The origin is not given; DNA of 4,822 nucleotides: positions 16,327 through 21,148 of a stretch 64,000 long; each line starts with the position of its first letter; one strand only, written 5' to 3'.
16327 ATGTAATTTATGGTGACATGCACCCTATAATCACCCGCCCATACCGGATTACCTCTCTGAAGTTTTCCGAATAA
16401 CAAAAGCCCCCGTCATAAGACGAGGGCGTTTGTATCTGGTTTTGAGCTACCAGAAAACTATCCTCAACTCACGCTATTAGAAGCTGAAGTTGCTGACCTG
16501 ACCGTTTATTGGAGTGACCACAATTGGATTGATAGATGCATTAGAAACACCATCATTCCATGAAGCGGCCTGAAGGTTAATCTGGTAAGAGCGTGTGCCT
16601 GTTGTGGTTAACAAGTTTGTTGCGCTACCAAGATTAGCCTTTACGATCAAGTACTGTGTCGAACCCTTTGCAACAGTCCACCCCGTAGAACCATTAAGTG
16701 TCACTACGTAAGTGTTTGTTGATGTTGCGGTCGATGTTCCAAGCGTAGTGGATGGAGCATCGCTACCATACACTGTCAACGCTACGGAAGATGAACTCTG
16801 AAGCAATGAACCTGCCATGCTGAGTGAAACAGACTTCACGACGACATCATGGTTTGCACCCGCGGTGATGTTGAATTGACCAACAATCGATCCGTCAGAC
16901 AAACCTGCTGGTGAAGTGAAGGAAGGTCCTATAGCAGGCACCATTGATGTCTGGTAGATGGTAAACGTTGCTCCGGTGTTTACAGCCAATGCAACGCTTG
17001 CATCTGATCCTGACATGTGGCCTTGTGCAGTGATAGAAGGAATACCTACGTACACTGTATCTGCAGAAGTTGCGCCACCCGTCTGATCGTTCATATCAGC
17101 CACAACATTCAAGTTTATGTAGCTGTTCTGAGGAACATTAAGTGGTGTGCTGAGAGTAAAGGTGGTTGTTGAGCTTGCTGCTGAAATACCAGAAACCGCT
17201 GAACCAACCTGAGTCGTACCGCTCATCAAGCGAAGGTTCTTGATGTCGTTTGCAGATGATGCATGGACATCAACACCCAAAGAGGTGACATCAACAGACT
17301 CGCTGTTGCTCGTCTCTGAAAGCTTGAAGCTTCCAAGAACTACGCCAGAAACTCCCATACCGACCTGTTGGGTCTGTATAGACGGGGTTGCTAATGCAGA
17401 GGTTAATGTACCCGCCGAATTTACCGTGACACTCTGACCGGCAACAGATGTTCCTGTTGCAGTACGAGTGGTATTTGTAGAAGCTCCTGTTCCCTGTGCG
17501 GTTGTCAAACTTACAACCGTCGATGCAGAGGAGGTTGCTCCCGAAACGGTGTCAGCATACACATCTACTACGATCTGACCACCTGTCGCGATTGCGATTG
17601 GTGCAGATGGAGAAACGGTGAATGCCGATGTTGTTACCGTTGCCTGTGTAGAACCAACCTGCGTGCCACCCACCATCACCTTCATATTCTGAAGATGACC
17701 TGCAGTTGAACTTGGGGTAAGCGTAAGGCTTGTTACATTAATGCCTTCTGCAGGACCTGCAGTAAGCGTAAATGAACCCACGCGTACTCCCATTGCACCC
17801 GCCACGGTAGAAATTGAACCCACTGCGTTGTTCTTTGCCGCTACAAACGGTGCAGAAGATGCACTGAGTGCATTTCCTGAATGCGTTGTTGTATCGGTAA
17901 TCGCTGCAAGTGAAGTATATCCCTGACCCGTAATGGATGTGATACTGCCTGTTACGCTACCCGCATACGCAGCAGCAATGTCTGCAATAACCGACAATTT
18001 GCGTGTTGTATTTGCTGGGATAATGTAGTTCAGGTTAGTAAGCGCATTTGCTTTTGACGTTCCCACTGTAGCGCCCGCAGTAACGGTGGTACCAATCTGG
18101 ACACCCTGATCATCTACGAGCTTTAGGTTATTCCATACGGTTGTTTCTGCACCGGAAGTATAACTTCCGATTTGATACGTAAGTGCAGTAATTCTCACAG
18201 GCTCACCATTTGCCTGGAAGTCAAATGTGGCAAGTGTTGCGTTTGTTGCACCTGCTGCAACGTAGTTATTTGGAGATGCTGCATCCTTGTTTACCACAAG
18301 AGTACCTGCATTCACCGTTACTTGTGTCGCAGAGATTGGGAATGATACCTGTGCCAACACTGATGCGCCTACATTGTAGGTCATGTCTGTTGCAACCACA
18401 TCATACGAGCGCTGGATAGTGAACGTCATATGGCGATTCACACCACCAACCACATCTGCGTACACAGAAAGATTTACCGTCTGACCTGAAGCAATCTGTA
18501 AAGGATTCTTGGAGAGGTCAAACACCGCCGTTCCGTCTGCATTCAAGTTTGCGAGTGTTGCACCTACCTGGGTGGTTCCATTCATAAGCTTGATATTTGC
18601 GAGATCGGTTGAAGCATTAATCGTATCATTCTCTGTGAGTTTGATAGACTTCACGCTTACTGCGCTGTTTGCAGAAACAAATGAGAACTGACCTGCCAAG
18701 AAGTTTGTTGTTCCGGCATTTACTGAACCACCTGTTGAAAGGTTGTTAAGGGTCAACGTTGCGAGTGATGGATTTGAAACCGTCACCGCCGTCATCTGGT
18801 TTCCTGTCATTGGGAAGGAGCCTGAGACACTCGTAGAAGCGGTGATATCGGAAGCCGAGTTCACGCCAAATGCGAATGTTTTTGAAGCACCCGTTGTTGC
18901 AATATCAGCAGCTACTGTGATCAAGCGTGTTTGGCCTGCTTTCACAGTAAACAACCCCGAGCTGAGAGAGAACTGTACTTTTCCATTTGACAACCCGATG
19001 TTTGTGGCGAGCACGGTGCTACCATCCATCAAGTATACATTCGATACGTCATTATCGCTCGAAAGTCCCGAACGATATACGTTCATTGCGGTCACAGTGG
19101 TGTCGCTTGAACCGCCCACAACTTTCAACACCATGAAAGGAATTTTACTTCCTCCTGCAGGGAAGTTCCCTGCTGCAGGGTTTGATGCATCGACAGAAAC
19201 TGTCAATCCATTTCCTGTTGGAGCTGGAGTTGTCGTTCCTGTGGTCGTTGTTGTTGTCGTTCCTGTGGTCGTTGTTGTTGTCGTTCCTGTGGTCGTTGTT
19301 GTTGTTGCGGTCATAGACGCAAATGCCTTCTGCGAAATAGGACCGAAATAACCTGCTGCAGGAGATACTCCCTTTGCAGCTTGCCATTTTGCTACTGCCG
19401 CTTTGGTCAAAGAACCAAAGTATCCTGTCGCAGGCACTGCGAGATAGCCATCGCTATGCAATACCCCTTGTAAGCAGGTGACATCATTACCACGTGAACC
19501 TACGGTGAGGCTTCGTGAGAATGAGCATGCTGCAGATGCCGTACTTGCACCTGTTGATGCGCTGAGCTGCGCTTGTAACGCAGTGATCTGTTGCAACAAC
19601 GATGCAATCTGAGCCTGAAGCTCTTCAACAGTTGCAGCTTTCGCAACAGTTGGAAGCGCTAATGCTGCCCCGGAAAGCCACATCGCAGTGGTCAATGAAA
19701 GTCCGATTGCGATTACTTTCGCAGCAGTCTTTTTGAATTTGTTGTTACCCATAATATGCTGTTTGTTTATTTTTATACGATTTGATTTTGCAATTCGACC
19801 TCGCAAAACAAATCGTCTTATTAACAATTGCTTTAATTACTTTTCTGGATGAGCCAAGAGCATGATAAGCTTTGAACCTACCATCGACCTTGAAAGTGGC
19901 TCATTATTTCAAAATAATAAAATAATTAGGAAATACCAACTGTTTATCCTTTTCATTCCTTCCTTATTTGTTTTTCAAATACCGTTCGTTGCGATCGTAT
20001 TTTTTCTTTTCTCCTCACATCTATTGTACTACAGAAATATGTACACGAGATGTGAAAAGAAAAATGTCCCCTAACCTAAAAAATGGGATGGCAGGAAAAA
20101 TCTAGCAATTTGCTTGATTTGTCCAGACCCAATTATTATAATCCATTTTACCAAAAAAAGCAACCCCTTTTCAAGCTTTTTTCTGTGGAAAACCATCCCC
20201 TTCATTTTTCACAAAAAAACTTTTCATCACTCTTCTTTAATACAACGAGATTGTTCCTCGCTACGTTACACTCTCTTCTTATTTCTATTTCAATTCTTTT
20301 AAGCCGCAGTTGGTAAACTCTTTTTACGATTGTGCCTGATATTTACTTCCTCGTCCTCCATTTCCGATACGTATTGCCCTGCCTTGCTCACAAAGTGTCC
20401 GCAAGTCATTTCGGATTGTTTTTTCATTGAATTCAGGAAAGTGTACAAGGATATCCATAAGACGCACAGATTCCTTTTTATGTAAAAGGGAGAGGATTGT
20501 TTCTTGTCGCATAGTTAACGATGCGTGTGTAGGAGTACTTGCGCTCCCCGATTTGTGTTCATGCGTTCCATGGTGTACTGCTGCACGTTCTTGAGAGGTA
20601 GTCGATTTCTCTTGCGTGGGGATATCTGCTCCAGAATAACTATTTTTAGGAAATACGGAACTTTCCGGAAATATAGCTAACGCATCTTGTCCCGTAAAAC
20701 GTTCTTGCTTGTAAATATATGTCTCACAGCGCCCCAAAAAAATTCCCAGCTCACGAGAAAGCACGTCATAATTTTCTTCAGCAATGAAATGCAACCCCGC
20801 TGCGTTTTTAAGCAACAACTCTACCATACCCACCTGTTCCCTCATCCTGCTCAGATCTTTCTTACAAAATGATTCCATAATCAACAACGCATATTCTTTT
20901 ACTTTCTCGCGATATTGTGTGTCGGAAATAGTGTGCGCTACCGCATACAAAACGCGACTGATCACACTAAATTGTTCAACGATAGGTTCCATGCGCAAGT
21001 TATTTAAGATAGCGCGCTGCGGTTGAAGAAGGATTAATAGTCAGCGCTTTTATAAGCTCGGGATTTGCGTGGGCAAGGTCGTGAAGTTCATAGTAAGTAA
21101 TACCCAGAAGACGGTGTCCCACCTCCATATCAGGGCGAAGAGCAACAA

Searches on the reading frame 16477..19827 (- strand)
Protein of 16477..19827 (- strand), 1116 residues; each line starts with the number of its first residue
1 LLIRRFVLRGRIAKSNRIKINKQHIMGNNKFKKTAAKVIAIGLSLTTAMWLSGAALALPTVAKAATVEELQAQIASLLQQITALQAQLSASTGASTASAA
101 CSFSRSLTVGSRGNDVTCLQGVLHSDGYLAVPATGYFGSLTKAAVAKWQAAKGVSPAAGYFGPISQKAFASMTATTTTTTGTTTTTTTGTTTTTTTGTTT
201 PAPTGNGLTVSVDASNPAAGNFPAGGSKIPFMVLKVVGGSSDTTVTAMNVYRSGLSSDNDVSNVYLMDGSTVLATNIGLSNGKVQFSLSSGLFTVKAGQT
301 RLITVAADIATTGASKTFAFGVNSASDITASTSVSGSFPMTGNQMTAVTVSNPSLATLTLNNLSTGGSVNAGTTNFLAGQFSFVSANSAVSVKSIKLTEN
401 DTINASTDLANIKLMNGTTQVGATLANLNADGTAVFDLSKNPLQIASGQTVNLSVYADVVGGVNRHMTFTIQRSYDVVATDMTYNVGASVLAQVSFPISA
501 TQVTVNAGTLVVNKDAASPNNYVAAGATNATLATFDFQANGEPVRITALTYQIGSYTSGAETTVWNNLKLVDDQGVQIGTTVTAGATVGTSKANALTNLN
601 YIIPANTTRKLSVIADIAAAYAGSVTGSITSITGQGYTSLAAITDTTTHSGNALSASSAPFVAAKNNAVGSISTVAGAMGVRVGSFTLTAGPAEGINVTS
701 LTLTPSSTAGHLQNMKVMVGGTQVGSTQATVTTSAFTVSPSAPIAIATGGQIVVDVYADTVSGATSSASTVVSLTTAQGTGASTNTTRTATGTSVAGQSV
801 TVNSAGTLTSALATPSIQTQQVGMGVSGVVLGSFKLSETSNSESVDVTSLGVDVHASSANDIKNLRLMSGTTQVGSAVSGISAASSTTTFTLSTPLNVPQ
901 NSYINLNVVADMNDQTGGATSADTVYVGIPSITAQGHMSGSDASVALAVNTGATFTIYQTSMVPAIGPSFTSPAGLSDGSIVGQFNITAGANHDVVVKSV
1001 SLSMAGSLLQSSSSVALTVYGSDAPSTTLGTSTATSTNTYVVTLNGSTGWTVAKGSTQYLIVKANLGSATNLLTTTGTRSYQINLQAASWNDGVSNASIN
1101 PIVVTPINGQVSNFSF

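Call 69: search_protein_families(library=pfam, proteins=[window:16477-19827:-], max_evalue=0.0001)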
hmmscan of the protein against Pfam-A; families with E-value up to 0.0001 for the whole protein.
window:16477-19827:- (1116 aa): 1 family
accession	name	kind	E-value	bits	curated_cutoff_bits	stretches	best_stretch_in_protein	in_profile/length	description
PF01471.23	PG_binding_1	-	3.1e-07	30.9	23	1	112-155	1-44/57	Putative peptidoglycan binding domain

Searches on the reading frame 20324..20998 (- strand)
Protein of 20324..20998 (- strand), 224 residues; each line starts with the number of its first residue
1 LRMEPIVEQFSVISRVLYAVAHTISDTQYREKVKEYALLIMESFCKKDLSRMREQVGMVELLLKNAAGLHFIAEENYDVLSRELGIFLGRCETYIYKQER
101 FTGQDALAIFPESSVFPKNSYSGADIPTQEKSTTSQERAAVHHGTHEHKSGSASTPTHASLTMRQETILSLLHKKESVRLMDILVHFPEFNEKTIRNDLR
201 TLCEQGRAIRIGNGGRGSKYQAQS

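Call 69: search_protein_families(library=pfam, proteins=[window:20324-20998:-], max_evalue=0.0001)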
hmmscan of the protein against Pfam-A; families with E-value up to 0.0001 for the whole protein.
window:20324-20998:- (224 aa): 1 family
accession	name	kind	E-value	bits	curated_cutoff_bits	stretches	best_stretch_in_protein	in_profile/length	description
PF08220.18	HTH_DeoR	-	2.4e-06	27.6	21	1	164-214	1-50/57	DeoR-like helix-turn-helix domain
